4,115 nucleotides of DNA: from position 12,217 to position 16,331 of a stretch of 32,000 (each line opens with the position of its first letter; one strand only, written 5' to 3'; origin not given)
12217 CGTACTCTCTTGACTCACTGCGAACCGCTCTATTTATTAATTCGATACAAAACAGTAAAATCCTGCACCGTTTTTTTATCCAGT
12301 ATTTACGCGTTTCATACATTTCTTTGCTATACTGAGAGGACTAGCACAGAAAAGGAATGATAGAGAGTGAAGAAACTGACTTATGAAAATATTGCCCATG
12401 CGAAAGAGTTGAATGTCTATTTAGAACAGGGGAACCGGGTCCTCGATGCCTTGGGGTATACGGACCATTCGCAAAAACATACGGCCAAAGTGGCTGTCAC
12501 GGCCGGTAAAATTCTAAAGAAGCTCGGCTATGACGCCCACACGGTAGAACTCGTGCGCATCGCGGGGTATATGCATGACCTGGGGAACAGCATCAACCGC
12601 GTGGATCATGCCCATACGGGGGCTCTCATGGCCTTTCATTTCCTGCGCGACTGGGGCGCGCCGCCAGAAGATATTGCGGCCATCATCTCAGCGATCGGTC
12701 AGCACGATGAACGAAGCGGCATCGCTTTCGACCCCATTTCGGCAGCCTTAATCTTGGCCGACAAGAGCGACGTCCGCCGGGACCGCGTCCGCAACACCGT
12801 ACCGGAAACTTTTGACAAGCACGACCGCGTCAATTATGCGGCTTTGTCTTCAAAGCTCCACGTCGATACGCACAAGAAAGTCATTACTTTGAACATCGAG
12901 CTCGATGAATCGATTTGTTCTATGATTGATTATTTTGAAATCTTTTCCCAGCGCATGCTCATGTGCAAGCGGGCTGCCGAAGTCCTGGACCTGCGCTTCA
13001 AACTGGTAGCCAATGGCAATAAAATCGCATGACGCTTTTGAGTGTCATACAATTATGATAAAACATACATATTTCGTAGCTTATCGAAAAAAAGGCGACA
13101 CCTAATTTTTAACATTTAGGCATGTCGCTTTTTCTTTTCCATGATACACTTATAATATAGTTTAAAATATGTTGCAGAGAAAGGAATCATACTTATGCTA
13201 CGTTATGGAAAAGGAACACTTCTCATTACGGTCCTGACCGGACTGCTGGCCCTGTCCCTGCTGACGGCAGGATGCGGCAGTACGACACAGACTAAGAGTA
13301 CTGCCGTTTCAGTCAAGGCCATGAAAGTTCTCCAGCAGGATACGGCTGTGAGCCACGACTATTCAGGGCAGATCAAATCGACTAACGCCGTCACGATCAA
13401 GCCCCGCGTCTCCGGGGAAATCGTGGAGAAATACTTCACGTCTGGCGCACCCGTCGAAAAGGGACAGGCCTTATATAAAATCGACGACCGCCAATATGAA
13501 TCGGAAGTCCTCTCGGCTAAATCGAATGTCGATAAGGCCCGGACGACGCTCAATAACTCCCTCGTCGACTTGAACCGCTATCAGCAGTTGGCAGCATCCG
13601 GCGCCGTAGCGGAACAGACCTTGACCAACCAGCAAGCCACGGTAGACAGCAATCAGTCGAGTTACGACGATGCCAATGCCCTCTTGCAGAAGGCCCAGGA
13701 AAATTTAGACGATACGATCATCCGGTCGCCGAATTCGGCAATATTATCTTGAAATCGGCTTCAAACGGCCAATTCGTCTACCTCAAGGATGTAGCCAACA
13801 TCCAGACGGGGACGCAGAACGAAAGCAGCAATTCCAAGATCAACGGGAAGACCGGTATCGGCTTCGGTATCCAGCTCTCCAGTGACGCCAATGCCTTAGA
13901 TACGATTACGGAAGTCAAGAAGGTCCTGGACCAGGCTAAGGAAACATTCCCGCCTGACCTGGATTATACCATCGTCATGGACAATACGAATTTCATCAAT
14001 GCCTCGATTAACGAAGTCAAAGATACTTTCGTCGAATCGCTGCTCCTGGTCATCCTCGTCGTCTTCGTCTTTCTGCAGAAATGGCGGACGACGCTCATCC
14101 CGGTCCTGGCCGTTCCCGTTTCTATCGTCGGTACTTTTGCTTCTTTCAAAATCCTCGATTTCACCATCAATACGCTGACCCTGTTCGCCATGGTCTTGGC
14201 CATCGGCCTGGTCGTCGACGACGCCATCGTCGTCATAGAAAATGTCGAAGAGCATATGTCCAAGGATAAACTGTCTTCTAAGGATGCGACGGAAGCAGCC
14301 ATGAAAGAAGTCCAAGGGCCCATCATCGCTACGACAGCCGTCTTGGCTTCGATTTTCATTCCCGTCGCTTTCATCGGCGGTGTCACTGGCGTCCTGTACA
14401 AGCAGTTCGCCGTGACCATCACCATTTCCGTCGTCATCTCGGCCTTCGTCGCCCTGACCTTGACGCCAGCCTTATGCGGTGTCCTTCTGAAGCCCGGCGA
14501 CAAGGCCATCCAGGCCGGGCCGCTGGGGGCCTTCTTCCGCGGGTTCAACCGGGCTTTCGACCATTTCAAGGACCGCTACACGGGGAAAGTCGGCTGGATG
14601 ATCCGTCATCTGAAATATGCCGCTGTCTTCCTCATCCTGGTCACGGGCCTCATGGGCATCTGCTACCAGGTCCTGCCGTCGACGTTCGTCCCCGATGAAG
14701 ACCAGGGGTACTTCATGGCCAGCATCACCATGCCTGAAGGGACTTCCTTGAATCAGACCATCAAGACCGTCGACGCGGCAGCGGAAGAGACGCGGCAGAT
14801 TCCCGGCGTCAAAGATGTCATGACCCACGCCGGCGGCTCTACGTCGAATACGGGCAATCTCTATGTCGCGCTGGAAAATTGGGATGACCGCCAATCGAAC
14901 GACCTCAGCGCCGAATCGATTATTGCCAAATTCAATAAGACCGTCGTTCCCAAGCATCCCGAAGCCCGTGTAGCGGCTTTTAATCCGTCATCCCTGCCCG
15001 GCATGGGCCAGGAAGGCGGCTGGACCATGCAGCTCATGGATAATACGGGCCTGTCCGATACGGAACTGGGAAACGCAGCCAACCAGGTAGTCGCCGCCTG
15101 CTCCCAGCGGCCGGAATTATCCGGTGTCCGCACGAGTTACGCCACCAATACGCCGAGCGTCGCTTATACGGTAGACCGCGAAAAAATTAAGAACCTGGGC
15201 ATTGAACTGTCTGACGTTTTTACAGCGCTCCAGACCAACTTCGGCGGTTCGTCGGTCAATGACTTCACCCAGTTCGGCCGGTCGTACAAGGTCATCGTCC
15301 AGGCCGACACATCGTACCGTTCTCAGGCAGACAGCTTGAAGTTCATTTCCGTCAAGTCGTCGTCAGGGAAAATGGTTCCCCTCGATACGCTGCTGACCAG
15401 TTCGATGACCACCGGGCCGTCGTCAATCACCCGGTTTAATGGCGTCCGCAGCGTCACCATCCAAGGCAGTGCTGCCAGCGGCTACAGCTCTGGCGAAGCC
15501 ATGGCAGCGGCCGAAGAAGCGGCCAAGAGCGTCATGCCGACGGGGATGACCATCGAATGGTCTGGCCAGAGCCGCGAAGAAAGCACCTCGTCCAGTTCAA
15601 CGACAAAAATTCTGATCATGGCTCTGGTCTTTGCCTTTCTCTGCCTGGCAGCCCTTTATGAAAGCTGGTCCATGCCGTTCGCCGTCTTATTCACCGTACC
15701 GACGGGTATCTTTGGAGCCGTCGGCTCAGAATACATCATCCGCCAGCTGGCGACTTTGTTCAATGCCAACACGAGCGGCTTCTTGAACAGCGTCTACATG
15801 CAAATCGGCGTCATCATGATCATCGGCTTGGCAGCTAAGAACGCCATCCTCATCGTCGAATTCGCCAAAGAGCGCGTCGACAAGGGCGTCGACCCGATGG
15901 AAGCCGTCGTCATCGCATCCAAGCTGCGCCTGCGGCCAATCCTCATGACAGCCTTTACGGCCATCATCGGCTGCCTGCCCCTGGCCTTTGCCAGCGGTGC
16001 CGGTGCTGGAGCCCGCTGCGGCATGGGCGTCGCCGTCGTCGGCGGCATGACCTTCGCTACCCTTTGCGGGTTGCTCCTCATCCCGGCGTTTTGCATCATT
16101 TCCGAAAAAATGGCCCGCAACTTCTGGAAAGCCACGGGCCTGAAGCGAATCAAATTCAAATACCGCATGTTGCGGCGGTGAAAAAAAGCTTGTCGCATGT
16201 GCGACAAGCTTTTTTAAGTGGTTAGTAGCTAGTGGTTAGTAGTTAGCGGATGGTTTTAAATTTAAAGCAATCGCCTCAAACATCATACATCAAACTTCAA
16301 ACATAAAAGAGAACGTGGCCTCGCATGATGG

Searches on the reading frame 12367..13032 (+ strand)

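Call 3: search_protein_families(library=pfam, proteins=[window:12367-13032:+], max_evalue=0.1)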
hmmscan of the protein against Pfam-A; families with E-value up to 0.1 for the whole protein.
window:12367-13032:+ (221 aa): 2 families
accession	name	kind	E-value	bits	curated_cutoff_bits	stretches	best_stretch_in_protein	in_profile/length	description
PF01966.28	HD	-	1.4e-07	32.3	22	1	37-118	3-90/116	HD domain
PF24391.1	HD-CE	-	0.075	13.2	27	0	30-78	3-54/263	HD-CE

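Call 4: search_protein_families(library=padloc, proteins=[window:12367-13032:+], max_evalue=0.1)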
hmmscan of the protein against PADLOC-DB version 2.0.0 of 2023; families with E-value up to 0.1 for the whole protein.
window:12367-13032:+ (221 aa): 7 families
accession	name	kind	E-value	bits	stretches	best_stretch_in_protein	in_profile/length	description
PDLC00940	Cas3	-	1.2e-06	26.8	1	37-73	3-43/178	CRISPR-associated endonuclease Cas3-HD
PDLC01254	Cas3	-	2.3e-05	22.7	1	36-129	10-90/164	CAS-I; effector_G3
PDLC01769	Cas3g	-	0.00012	18.8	1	36-78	660-702/836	-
PDLC00939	Cas3g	-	0.00043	16.5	1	36-79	693-736/864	"CRISPR-associated helicase Cas3, subtype Dpsyc"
PDLC01765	Cas3c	-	0.0038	14.2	1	25-113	20-91/612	-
PDLC01770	Cas3g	-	0.0075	12.8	1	36-77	543-584/733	-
PDLC01759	Cas3b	-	0.014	12.1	1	36-132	12-103/711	-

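Call 5: search_protein_families(library=ncbifam, proteins=[window:12367-13032:+], max_evalue=0.1)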
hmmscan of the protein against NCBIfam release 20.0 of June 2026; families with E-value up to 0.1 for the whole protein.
window:12367-13032:+ (221 aa): 9 families
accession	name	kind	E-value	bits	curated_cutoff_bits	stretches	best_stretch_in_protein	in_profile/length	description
NF009344.0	PRK12705.1-1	equivalog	8e-07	28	831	1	31-118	384-464/572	hypothetical protein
TIGR01596.1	cas3_HD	equivalog_domain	4.5e-06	26.8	43.45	1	37-73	3-43/178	CRISPR-associated endonuclease Cas3''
TIGR00277.1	HDIG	domain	5e-06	26.3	27.6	1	36-90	6-66/84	HDIG domain-containing metalloprotein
NF000997.0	PRK00106.1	equivalog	6.8e-06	24.9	937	1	31-143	347-455/535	ribonuclease Y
TIGR03319.1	RNase_Y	equivalog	9.4e-05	21.1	454.35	1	31-121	326-412/514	ribonuclease Y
TIGR02621.3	cas3_GSU0051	exception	0.00063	18.7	400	1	36-75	672-711/854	type I-G CRISPR-associated helicase/endonuclease Cas3g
TIGR00295.1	TIGR00295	hypoth_equivalog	0.0015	18.3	172.35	1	24-106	3-83/164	TIGR00295 family protein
NF053512.1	nitric_RR_NosR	exception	0.023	13.7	400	1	34-74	191-231/422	response regulator c-di-GMP phosphodiesterase, NosR family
TIGR00483.1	EF-1_alpha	equivalog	0.051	12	540.1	1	32-71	154-193/427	translation elongation factor EF-1 subunit alpha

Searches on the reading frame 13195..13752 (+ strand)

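Call 3: search_protein_families(library=pfam, proteins=[window:13195-13752:+], max_evalue=0.1)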
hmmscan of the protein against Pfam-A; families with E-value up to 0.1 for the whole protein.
window:13195-13752:+ (185 aa): 5 families
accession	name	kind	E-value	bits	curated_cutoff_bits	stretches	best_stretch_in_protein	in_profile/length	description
PF16576.10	HlyD_D23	-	3.6e-05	23.6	30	2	62-117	16-68/214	Barrel-sandwich domain of CusB or HlyD membrane-fusion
PF13533.13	Biotin_lipoyl_2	-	0.00012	22.3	29.8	1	66-97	1-32/32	Biotin-lipoyl like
PF13652.11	QSregVF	-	0.0028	18.1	23.8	1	76-159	27-108/112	Putative quorum-sensing-regulated virulence factor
PF18915.5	DUF5667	-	0.037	14.9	27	1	87-151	27-91/99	Domain of unknown function (DUF5667)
PF12912.12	N_NLPC_P60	-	0.096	13.2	25.4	0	18-55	3-41/118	NLPC_P60 stabilising domain, N term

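Call 4: search_protein_families(library=padloc, proteins=[window:13195-13752:+], max_evalue=0.1)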
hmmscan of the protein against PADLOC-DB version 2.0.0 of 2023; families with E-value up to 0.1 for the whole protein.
window:13195-13752:+ (185 aa): 0 families

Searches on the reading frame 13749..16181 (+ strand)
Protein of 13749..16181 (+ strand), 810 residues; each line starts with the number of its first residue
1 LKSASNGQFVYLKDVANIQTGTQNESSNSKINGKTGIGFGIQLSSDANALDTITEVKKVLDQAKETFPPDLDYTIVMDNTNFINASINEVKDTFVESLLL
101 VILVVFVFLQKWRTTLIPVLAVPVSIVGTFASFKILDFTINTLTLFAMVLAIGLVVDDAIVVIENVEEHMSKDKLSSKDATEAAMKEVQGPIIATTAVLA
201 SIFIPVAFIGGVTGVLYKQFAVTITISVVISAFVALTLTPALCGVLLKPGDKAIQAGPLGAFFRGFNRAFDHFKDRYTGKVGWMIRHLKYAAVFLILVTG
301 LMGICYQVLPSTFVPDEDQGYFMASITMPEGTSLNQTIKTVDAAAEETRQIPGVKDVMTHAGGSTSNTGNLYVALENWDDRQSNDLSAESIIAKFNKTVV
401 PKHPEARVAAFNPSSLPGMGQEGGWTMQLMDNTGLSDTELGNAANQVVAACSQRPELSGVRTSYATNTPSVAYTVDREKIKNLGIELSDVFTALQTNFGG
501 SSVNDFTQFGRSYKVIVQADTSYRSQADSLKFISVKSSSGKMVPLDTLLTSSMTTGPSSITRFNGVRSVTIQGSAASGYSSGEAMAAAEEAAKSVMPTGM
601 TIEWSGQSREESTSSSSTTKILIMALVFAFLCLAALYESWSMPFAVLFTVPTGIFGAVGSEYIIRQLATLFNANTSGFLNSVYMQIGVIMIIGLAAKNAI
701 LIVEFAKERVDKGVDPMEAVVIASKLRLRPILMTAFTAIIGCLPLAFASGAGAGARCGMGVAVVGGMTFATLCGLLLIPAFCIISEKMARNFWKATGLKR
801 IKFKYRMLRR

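Call 3: search_protein_families(library=pfam, proteins=[window:13749-16181:+], max_evalue=0.1)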
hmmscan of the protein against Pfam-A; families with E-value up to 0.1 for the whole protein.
window:13749-16181:+ (810 aa): 3 families
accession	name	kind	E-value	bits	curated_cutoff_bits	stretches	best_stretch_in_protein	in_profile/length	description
PF00873.25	ACR_tran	-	1.2e-240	801.6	28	1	4-783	247-1018/1021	AcrB/AcrD/AcrF family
PF03176.21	MMPL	-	5e-21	75.4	20.5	2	569-785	92-302/333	MMPL family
PF02355.23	SecD_SecF_C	-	3.2e-06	27.1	20.5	1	99-233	41-173/189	Protein export membrane protein SecD/SecF, C-terminal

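Call 4: search_protein_families(library=padloc, proteins=[window:13749-16181:+], max_evalue=0.1)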
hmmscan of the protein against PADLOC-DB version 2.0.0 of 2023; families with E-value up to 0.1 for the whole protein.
window:13749-16181:+ (810 aa): 0 families
